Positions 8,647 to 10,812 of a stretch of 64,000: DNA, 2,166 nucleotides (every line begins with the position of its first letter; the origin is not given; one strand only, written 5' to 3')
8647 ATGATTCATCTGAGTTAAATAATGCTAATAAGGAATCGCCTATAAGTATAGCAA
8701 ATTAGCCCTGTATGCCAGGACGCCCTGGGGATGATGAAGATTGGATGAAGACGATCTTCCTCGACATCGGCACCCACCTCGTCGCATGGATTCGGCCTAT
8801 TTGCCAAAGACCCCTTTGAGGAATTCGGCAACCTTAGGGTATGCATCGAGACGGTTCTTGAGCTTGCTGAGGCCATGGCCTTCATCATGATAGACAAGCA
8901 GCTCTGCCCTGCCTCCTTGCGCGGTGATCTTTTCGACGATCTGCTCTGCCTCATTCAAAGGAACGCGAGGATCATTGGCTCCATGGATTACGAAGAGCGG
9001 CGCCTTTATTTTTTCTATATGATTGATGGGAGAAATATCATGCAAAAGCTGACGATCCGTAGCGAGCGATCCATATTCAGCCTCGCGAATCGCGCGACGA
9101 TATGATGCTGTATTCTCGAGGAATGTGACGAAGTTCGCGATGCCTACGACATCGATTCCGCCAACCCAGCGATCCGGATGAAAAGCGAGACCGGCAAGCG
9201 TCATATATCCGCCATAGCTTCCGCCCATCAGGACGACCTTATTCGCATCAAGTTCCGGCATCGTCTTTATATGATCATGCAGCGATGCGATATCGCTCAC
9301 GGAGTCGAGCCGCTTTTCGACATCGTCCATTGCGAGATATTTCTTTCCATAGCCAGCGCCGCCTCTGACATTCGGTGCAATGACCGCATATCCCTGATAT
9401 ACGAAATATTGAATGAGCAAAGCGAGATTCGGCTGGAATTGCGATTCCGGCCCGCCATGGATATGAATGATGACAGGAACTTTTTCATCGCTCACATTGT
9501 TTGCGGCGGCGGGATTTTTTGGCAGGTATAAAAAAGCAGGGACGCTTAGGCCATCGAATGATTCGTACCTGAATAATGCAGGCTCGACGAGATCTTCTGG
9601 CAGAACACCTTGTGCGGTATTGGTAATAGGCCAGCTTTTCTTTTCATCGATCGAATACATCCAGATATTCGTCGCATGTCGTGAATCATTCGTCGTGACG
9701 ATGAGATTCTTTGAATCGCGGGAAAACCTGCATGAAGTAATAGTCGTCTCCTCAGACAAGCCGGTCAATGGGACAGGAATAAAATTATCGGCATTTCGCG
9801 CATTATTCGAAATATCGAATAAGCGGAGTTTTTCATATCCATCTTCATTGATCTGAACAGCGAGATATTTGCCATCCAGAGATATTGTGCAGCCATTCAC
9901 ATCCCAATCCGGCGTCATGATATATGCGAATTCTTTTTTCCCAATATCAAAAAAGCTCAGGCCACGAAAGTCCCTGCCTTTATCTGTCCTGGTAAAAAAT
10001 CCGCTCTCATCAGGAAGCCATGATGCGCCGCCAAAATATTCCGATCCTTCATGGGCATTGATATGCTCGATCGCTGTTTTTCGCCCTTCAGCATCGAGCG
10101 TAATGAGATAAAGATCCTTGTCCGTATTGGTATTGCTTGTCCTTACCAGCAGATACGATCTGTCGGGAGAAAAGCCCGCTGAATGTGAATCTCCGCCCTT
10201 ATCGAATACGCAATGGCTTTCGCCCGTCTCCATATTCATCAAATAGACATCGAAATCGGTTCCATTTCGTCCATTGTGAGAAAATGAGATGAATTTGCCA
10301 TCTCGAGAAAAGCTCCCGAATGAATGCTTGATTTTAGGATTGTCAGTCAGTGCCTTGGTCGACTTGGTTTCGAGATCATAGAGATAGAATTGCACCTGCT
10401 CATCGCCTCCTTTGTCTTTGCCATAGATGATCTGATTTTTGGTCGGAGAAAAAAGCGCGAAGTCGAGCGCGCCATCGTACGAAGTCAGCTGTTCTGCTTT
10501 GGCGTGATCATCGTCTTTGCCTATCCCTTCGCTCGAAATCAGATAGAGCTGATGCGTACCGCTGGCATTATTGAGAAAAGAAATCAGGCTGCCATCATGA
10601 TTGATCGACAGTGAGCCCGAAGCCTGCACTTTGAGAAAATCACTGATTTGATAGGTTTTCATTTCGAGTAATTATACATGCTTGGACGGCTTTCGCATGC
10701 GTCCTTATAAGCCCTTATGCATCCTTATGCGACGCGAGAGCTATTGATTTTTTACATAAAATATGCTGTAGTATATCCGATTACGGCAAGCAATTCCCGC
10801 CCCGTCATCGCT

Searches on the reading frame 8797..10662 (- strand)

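Call 63: search_protein_families(library=pfam, proteins=[window:8797-10662:-], max_evalue=0.00001)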
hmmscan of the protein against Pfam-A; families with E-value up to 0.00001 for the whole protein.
window:8797-10662:- (621 aa): 11 families
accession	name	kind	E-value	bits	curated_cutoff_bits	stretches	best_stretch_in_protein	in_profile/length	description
PF00326.27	Peptidase_S9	-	1.5e-41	142.7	22.6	1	417-620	7-211/213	Prolyl oligopeptidase family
PF20434.5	BD-FAE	-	3.6e-15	56.5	26.8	1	389-578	7-214/215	BD-FAE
PF01738.24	DLH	-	1.7e-13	51.1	21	1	390-604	11-194/217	Dienelactone hydrolase family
PF02897.21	Peptidase_S9_N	-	5.4e-10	39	24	1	68-288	129-359/414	Prolyl oligopeptidase, N-terminal beta-propeller domain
PF02129.25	Peptidase_S15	-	8.6e-10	39.2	23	0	370-498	1-119/262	X-Pro dipeptidyl-peptidase (S15 family)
PF12146.15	Hydrolase_4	-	9.7e-10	38.6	27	0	397-503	6-105/239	Serine aminopeptidase, S33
PF00561.26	Abhydrolase_1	-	1.2e-09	38.6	25.8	0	396-498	1-93/245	alpha/beta hydrolase fold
PF00930.27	DPPIV_N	-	2.2e-07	30.4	22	0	70-180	242-352/354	Dipeptidyl peptidase IV (DPP IV) N-terminal region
PF12697.13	Abhydrolase_6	-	4.5e-07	31.2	26.3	1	398-506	1-87/217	Alpha/beta hydrolase family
PF05448.18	AXE1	-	7.7e-07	28.6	21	0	365-496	60-198/321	Acetyl xylan esterase (AXE1)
PF25174.1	Beta-prop_THOC3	-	8.7e-06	25.4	305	0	71-171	179-269/272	THOC3 beta-propeller domain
